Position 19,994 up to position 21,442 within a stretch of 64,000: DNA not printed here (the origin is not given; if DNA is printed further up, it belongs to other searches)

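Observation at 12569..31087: An 18.5-kb accessory cluster with five radical SAM enzymes and glycan-decorating enzymes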

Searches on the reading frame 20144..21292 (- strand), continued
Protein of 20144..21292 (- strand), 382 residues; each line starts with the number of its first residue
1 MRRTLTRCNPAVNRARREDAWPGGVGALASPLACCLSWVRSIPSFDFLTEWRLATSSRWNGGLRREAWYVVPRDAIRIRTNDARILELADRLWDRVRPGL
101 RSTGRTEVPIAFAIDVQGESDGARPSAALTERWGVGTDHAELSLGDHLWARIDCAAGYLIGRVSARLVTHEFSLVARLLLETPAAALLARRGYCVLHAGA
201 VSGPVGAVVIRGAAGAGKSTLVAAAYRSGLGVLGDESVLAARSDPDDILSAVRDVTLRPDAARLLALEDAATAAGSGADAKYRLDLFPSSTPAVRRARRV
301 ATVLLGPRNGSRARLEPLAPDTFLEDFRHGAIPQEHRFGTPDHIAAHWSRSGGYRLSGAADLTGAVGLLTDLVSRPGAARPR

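Call 67: search_protein_families(library=ncbifam, proteins=[L060:15920-17137:+, L066:17239-18399:+, L060:14131-14856:+, L061:17352-18170:+, L061:18170-19135:+, L066:18459-20087:+, L008:18975-20453:-, L059:16443-17459:-, L060:17134-18243:-], max_evalue=0.0001)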
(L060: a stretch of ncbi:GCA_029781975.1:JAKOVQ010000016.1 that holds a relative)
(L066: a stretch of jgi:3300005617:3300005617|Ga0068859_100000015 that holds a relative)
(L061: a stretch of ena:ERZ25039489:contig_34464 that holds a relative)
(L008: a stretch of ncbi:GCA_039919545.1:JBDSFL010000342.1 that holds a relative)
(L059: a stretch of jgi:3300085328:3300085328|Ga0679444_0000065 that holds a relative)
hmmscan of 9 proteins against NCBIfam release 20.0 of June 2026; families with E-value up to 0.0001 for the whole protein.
L060:15920-17137:+ (405 aa): 21 families
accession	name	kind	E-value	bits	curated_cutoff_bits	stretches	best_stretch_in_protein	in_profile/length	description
NF006681.0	PRK09229.1-2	equivalog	1.4e-16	60.3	362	1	174-349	230-428/451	formimidoylglutamate deiminase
NF006055.0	PRK08203.1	equivalog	2.1e-14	52.9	532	1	193-352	258-432/455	8-oxoguanine deaminase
TIGR02967.1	guan_deamin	equivalog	3.1e-14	52.8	375.4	1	194-330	231-373/401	guanine deaminase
NF006679.0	PRK09228.1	subfamily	9e-14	51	351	1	191-333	253-401/433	guanine deaminase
NF006549.0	PRK09045.1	equivalog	2.4e-12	46.2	540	1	191-316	242-378/444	TRZ/ATZ family hydrolase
NF006056.0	PRK08204.1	subfamily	6.5e-12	44.9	391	1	172-317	215-380/449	hypothetical protein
TIGR02318.1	phosphono_phnM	equivalog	9.9e-08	31.3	390.55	0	274-319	314-359/376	phosphonate metabolism protein PhnM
NF006269.1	PRK08418.1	equivalog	2.1e-07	30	320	1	203-318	255-376/408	aminofutalosine deaminase family hydrolase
NF009059.0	PRK12393.1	equivalog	4.6e-07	28.9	543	0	202-316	271-394/460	amidohydrolase family protein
NF005552.0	PRK07213.1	equivalog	1.3e-06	27.6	294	1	202-317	235-353/382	chlorohydrolase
TIGR01224.1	hutI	equivalog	1.6e-06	27.2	298.15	0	204-317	235-352/377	imidazolonepropionase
NF005211.0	PRK06687.1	equivalog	2.9e-06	26.3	703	0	191-319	235-374/419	TRZ/ATZ family protein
TIGR02022.1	hutF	equivalog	8.1e-06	24.8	413.05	0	194-277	257-339/455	formimidoylglutamate deiminase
NF004636.0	PRK05985.1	subfamily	8.6e-06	24.8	408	0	284-342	332-385/398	amidohydrolase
NF006252.0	PRK08393.1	equivalog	1e-05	24.7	617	0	194-316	231-362/424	N-ethylammeline chlorohydrolase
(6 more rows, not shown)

L066:17239-18399:+ (386 aa): 19 families
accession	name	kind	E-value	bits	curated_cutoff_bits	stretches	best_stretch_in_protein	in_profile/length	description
NF006055.0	PRK08203.1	equivalog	5.1e-18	64.8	532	1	189-346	259-432/455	8-oxoguanine deaminase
NF006056.0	PRK08204.1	subfamily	2.4e-15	56.2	391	1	169-313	217-381/449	hypothetical protein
TIGR02967.1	guan_deamin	equivalog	1.3e-13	50.8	375.4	1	186-333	228-382/401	guanine deaminase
NF009059.0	PRK12393.1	equivalog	1.7e-13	50.1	543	2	202-338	276-429/460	amidohydrolase family protein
NF006679.0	PRK09228.1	subfamily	4.1e-13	48.9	351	1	187-333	254-407/433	guanine deaminase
NF006681.0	PRK09229.1-2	equivalog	4.2e-11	42.2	362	1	187-343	255-428/451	formimidoylglutamate deiminase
NF006549.0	PRK09045.1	equivalog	1.9e-10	39.9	540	1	186-309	242-376/444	TRZ/ATZ family hydrolase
NF005552.0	PRK07213.1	equivalog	3.5e-09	36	294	1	199-311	236-349/382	chlorohydrolase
NF006252.0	PRK08393.1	equivalog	4.1e-09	36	617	1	189-310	231-361/424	N-ethylammeline chlorohydrolase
NF005540.0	PRK07203.1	equivalog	2.2e-08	33.2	444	1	172-270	223-326/444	putative aminohydrolase SsnA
NF004801.0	PRK06151.1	subfamily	6.2e-08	31.9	416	1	185-345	260-443/491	chlorohydrolase family protein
NF004701.0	PRK06038.1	equivalog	1.5e-06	27.2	609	0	185-311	230-365/432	N-ethylammeline chlorohydrolase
TIGR02022.1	hutF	equivalog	1.6e-06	27.1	413.05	1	186-268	254-335/455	formimidoylglutamate deiminase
TIGR03314.1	Se_ssnA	subfamily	3.5e-06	26.1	455.5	0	169-270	219-325/441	putative selenium metabolism protein SsnA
NF005557.0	PRK07228.1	equivalog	5.3e-06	25.4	522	1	193-312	245-375/445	5'-deoxyadenosine deaminase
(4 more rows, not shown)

L060:14131-14856:+ (241 aa): 7 families
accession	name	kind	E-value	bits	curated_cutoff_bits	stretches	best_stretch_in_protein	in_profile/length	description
NF007610.0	PRK10258.1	equivalog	3e-13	49.7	342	1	50-148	45-141/251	malonyl-ACP O-methyltransferase BioC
NF045667.1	MTase_DVU1556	equivalog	6.1e-13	48.7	155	1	46-195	21-165/213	DVU_1556 family methyltransferase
NF001241.0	PRK00216.1-2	equivalog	2.3e-08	33.9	327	1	46-149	50-151/231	demethylmenaquinone methyltransferase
TIGR02072.1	BioC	equivalog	1e-07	32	184.95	1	50-151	37-138/244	malonyl-ACP O-methyltransferase BioC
TIGR01934.1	MenG_MenH_UbiE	subfamily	9e-06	25.1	158.35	1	47-152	39-148/223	ubiquinone/menaquinone biosynthesis methyltransferase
NF043040.1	corrin_prot_MT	hypoth_equivalog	1e-05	25.1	180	1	47-147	41-149/216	corrinoid protein-associated methyltransferase CpaM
NF001244.0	PRK00216.1-5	equivalog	9.4e-05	21.8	216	0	49-153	50-161/236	bifunctional demethylmenaquinone methyltransferase/2-methoxy-6-polyprenyl-1,4-benzoquinol methylase UbiE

L061:17352-18170:+ (272 aa): 15 families
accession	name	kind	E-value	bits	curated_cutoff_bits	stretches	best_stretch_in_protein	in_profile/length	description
NF043040.1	corrin_prot_MT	hypoth_equivalog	7.8e-14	51.6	180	1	27-161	14-147/216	corrinoid protein-associated methyltransferase CpaM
NF047649.1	MTase_UXPK_star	exception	6.7e-10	38.4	460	1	48-162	70-182/283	methyltransferase/UXPK-star double selenoprotein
NF045667.1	MTase_DVU1556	equivalog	1.4e-09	37.7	155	1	52-163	19-121/213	DVU_1556 family methyltransferase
NF008823.0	PRK11873.1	subfamily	2.4e-09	37.1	263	1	52-163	74-183/272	arsenite methyltransferase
NF001241.0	PRK00216.1-2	equivalog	4.5e-09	36.3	327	1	18-163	14-149/231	demethylmenaquinone methyltransferase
NF041537.1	ArsM_AhpD_UU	exception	2.2e-08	33.3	510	1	48-161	69-180/345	arsenite methyltransferase/AhpD domain selenoprotein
TIGR01983.1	UbiG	equivalog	2.4e-08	33.6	102.95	1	56-188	50-178/228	bifunctional 2-polyprenyl-6-hydroxyphenol methylase/3-demethylubiquinol 3-O-methyltransferase UbiG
NF041536.1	ArsM_DUF2284_UU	exception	3e-08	32.4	575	1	50-161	71-180/459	arsenite methyltransferase/DUF2284 domain selenoprotein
TIGR02021.1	BchM-ChlM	equivalog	2.7e-07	30.3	158.9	1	42-107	41-106/218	magnesium protoporphyrin IX methyltransferase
NF001244.0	PRK00216.1-5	equivalog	3e-07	30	216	1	19-160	12-152/236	bifunctional demethylmenaquinone methyltransferase/2-methoxy-6-polyprenyl-1,4-benzoquinol methylase UbiE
NF007610.0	PRK10258.1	equivalog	4.4e-07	29.5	342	1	58-164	45-141/251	malonyl-ACP O-methyltransferase BioC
TIGR01934.1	MenG_MenH_UbiE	subfamily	3.1e-06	26.7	158.35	1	20-160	4-140/223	ubiquinone/menaquinone biosynthesis methyltransferase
NF041820.1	daptide_MTase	equivalog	1.6e-05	24.5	175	0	52-108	35-89/243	daptide-type RiPP biosynthesis methyltransferase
NF010703.0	PRK14103.1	equivalog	3.9e-05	23.2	320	1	45-160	18-123/256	trans-aconitate 2-methyltransferase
TIGR02072.1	BioC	equivalog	5e-05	23.2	184.95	1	58-164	37-135/244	malonyl-ACP O-methyltransferase BioC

L061:18170-19135:+ (321 aa): 0 families

L066:18459-20087:+ (542 aa): 0 families

L008:18975-20453:- (492 aa): 0 families

L059:16443-17459:- (338 aa): 5 families
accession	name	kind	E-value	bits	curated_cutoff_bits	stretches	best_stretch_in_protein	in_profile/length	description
TIGR02201.1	heptsyl_trn_III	equivalog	8.4e-26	90.8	170.2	1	15-304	1-302/344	putative lipopolysaccharide heptosyltransferase III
NF007742.0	PRK10422.1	equivalog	7.7e-23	80.8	467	1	15-311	7-310/352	lipopolysaccharide core heptosyltransferase RfaQ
TIGR02193.1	heptsyl_trn_I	equivalog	2.3e-16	59.9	185.3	1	15-292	1-286/320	lipopolysaccharide heptosyltransferase I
TIGR02195.1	heptsyl_trn_II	equivalog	2.5e-08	33.4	134.6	1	15-291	1-287/339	lipopolysaccharide heptosyltransferase II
NF008162.0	PRK10916.1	equivalog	7.6e-06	25.3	569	0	15-137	2-126/348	ADP-heptose--LPS heptosyltransferase RfaF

L060:17134-18243:- (369 aa): 6 families
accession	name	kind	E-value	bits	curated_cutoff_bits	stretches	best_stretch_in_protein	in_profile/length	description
TIGR02195.1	heptsyl_trn_II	equivalog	2.1e-23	83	134.6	1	159-354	142-337/339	lipopolysaccharide heptosyltransferase II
TIGR02193.1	heptsyl_trn_I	equivalog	5.5e-21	75.1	185.3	2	196-305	180-288/320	lipopolysaccharide heptosyltransferase I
TIGR02201.1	heptsyl_trn_III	equivalog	3.3e-18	65.8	170.2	1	29-308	2-296/344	putative lipopolysaccharide heptosyltransferase III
NF007742.0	PRK10422.1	equivalog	3.9e-10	39.1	467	1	254-308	244-298/352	lipopolysaccharide core heptosyltransferase RfaQ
NF008162.0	PRK10916.1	equivalog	5.9e-10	38.8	569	1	159-308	148-297/348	ADP-heptose--LPS heptosyltransferase RfaF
NF008204.0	PRK10964.1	equivalog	8e-06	25.2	437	0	208-301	190-282/322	lipopolysaccharide heptosyltransferase RfaC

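Call 76: search_protein_representatives(alignment_id=A2)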
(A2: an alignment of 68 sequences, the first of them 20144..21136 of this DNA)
Query: 68 sequences, 318 profile positions. Proteins with E-value up to 0.001 (for the whole library): 12596; up to 1e-10: 511; up to 1e-30: 45. The best 150 are listed.
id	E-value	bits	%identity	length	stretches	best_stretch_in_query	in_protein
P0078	6.6e-129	445.9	-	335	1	4-317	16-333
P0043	1.1e-118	412.4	-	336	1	7-316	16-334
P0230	1.9e-117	408.2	-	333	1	4-309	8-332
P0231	3.1e-117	407.6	-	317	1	5-312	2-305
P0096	2.7e-114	397.9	-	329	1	5-313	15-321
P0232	2.3e-112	391.6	-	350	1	5-310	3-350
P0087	2.0e-110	385.2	-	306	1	17-311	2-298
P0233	7.1e-106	370.2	-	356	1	16-310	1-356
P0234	5.0e-105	367.5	-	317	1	5-310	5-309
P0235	7.0e-105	367.0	-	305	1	8-309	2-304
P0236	1.2e-104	366.3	-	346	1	5-312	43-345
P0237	1.6e-98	346.1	-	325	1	6-310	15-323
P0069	1.4e-96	339.7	-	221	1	97-315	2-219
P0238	2.3e-96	339.0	-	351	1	6-311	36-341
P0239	1.8e-95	336.1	-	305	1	7-310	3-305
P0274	5.7e-22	94.6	-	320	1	16-307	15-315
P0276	5.8e-21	91.3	-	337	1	17-310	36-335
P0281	2.3e-18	82.8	-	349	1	16-310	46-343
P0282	2.7e-18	82.5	-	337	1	5-309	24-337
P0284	3.0e-18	82.4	-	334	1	4-312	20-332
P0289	5.5e-17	78.2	-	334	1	16-310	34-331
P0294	1.2e-16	77.1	-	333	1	15-309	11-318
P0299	3.0e-16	75.8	-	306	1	16-308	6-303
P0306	1.0e-15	74.0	-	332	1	4-310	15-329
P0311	2.7e-15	72.6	-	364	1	6-310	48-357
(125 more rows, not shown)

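Call 77: search_protein_families(library=ncbifam, proteins=[P0274, P0276, P0281, P0282, P0284, P0289, P0294, P0299, P0306, P0311], max_evalue=0.001)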
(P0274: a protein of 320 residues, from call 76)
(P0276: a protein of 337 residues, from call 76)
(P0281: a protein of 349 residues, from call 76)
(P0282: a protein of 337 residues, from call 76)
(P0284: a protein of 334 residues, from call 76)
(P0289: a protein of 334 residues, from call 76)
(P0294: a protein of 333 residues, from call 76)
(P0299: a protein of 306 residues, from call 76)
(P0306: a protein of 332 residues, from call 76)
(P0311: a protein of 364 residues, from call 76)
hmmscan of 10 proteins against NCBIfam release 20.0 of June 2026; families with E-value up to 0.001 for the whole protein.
P0274 (320 aa): 0 families

P0276 (337 aa): 3 families
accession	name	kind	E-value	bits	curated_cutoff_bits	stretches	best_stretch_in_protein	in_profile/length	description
TIGR04355.1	HprK_rel_B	hypoth_equivalog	4.7e-06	26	200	1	155-204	147-196/351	HprK-related kinase B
NF003883.0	PRK05428.2-1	equivalog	9.4e-05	21.9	252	1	155-210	18-73/189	HPr kinase/phosphorylase-related protein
TIGR04352.1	HprK_rel_A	equivalog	0.00035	19.8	200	1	155-200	99-144/280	HprK-related kinase A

P0281 (349 aa): 4 families
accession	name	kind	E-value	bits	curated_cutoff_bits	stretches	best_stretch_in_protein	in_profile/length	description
TIGR04352.1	HprK_rel_A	equivalog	1.3e-09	37.6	200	1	161-209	98-146/280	HprK-related kinase A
TIGR04355.1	HprK_rel_B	hypoth_equivalog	1.1e-07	31.3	200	1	162-223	147-209/351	HprK-related kinase B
TIGR04249.1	SCM_chp_ScmC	equivalog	0.00015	21.2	125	1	158-187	124-153/292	SynChlorMet cassette protein ScmC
TIGR00679.1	hpr-ser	equivalog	0.00021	20.6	240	1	158-221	130-193/300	HPr(Ser) kinase/phosphatase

P0282 (337 aa): 4 families
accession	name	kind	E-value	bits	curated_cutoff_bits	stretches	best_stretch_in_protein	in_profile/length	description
TIGR04352.1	HprK_rel_A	equivalog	6.2e-11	41.9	200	1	150-219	97-164/280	HprK-related kinase A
TIGR04355.1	HprK_rel_B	hypoth_equivalog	2.4e-09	36.8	200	1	151-226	146-221/351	HprK-related kinase B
NF003883.0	PRK05428.2-1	equivalog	0.00012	21.5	252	1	150-195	16-61/189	HPr kinase/phosphorylase-related protein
TIGR00679.1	hpr-ser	equivalog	0.00064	19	240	1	162-196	144-178/300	HPr(Ser) kinase/phosphatase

P0284 (334 aa): 3 families
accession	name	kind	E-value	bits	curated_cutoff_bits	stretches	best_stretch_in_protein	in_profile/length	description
TIGR04352.1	HprK_rel_A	equivalog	8.3e-09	34.9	200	1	142-200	92-150/280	HprK-related kinase A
TIGR00679.1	hpr-ser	equivalog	4.6e-06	26.1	240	1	147-198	132-183/300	HPr(Ser) kinase/phosphatase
TIGR04355.1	HprK_rel_B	hypoth_equivalog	2.4e-05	23.6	200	1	144-200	142-198/351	HprK-related kinase B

P0289 (334 aa): 2 families
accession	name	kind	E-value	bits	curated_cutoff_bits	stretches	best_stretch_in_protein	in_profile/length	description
TIGR04352.1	HprK_rel_A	equivalog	1.3e-07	31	200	1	148-220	94-165/280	HprK-related kinase A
TIGR04355.1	HprK_rel_B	hypoth_equivalog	1e-06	28.2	200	1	152-210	146-205/351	HprK-related kinase B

P0294 (333 aa): 5 families
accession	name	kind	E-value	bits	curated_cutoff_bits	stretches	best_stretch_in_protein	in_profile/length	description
TIGR04352.1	HprK_rel_A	equivalog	6.9e-18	64.7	200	2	134-181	98-145/280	HprK-related kinase A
TIGR04355.1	HprK_rel_B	hypoth_equivalog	3.5e-11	42.8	200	1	124-188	136-200/351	HprK-related kinase B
TIGR00679.1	hpr-ser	equivalog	2.9e-06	26.8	240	1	133-178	132-177/300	HPr(Ser) kinase/phosphatase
TIGR04249.1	SCM_chp_ScmC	equivalog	7.8e-05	22.2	125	1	119-176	112-168/292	SynChlorMet cassette protein ScmC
NF003883.0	PRK05428.2-1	equivalog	0.00085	18.8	252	0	135-180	18-63/189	HPr kinase/phosphorylase-related protein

P0299 (306 aa): 3 families
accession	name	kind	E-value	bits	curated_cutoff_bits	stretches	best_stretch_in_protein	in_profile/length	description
TIGR04352.1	HprK_rel_A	equivalog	1.9e-10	40.3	200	1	116-189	91-163/280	HprK-related kinase A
TIGR04355.1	HprK_rel_B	hypoth_equivalog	1.6e-05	24.2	200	1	121-178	144-202/351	HprK-related kinase B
NF003883.0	PRK05428.2-1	equivalog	0.00029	20.3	252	1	119-179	13-73/189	HPr kinase/phosphorylase-related protein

P0306 (332 aa): 5 families
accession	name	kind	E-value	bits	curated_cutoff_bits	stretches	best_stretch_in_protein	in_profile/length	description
TIGR04355.1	HprK_rel_B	hypoth_equivalog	2.7e-13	49.8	200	1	139-211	139-211/351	HprK-related kinase B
TIGR00679.1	hpr-ser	equivalog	1.4e-11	44.2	240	1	146-194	133-181/300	HPr(Ser) kinase/phosphatase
TIGR04352.1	HprK_rel_A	equivalog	5.4e-11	42.1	200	1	142-209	94-159/280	HprK-related kinase A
NF003883.0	PRK05428.2-1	equivalog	2.4e-10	40.1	252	1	147-196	18-67/189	HPr kinase/phosphorylase-related protein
TIGR04249.1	SCM_chp_ScmC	equivalog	3.5e-07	29.8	125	1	140-197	121-178/292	SynChlorMet cassette protein ScmC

P0311 (364 aa): 2 families
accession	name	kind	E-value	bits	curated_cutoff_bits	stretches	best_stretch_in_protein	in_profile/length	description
TIGR04352.1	HprK_rel_A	equivalog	3.5e-11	42.8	200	1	159-221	85-147/280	HprK-related kinase A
TIGR04355.1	HprK_rel_B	hypoth_equivalog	3.8e-08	32.8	200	1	170-220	144-194/351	HprK-related kinase B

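Call 85: search_protein_families(library=pfam, proteins=[L013:15-803:+, L013:1879-3075:-, L013:3181-8094:+, L013:8133-9812:+, L013:17548-18867:-, L013:19235-20692:-, L066:18459-20087:+, L008:18975-20453:-], max_evalue=0.001)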
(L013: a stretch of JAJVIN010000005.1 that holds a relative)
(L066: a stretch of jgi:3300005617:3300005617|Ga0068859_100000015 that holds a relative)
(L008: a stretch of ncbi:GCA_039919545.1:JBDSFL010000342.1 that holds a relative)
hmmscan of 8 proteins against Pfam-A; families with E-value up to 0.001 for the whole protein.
L013:15-803:+ (262 aa): 1 family
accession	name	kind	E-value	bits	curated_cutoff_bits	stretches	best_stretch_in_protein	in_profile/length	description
PF10670.15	DUF4198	-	4e-08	34.1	34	1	50-209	43-207/209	Domain of unknown function (DUF4198)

L013:1879-3075:- (398 aa): 1 family
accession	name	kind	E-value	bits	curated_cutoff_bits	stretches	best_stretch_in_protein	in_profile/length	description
PF00155.27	Aminotran_1_2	-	1e-34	120.8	19.7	1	50-391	31-361/361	Aminotransferase class I and II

L013:3181-8094:+ (1637 aa): 7 families
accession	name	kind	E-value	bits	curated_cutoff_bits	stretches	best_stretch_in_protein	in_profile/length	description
PF07676.18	PD40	-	6.4e-51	169.8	20.9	4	1552-1586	2-37/38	WD40-like Beta Propeller Repeat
PF00069.31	Pkinase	-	1.7e-48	165.7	31.7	1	744-1010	1-258/263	Protein kinase domain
PF07714.23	PK_Tyr_Ser-Thr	-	1.7e-35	123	23.1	1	746-1004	3-250/258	Protein tyrosine and serine/threonine kinase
PF00930.27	DPPIV_N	-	8.4e-14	51.5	22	0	1383-1427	45-83/354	Dipeptidyl peptidase IV (DPP IV) N-terminal region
PF03109.22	ABC1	-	2.8e-05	23.8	22.9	1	826-902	144-220/244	ABC1 atypical kinase-like domain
PF25174.1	Beta-prop_THOC3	-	5.4e-05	22.8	305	0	1408-1632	28-240/272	THOC3 beta-propeller domain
PF14583.12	Pectate_lyase22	-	8.9e-05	21.8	30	0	1564-1622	41-97/386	Oligogalacturonate lyase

L013:8133-9812:+ (559 aa): 6 families
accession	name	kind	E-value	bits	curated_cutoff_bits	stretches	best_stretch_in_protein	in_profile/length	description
PF00005.33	ABC_tran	-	8e-52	175.9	25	2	344-477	2-137/137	ABC transporter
PF13304.12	AAA_21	-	4.1e-16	60.4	27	0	355-376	1-22/304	AAA domain, putative AbiEii toxin, Type IV TA system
PF12848.13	ABC_tran_Xtn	-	2e-13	50.6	25.9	1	233-306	1-76/85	ABC transporter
PF02463.25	SMC_N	-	4.4e-05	23.4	40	0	354-373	25-44/220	RecF/RecN/SMC N terminal domain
PF13476.12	AAA_23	-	7.8e-05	23.8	27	1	343-373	10-39/201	AAA domain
PF13555.12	AAA_29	-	0.00029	21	27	0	343-370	12-39/61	P-loop containing region of AAA domain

L013:17548-18867:- (439 aa): 1 family
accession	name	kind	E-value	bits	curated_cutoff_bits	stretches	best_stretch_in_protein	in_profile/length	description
PF14907.12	NTP_transf_5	-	2e-34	119.7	31.2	1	93-311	3-211/249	Uncharacterised nucleotidyltransferase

L013:19235-20692:- (485 aa): 0 families

L066:18459-20087:+ (542 aa): 1 family
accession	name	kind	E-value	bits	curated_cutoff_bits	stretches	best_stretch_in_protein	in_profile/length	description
PF13231.12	PMT_2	-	0.00014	22.5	26.1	1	143-245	28-139/160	Dolichyl-phosphate-mannose-protein mannosyltransferase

L008:18975-20453:- (492 aa): 0 families
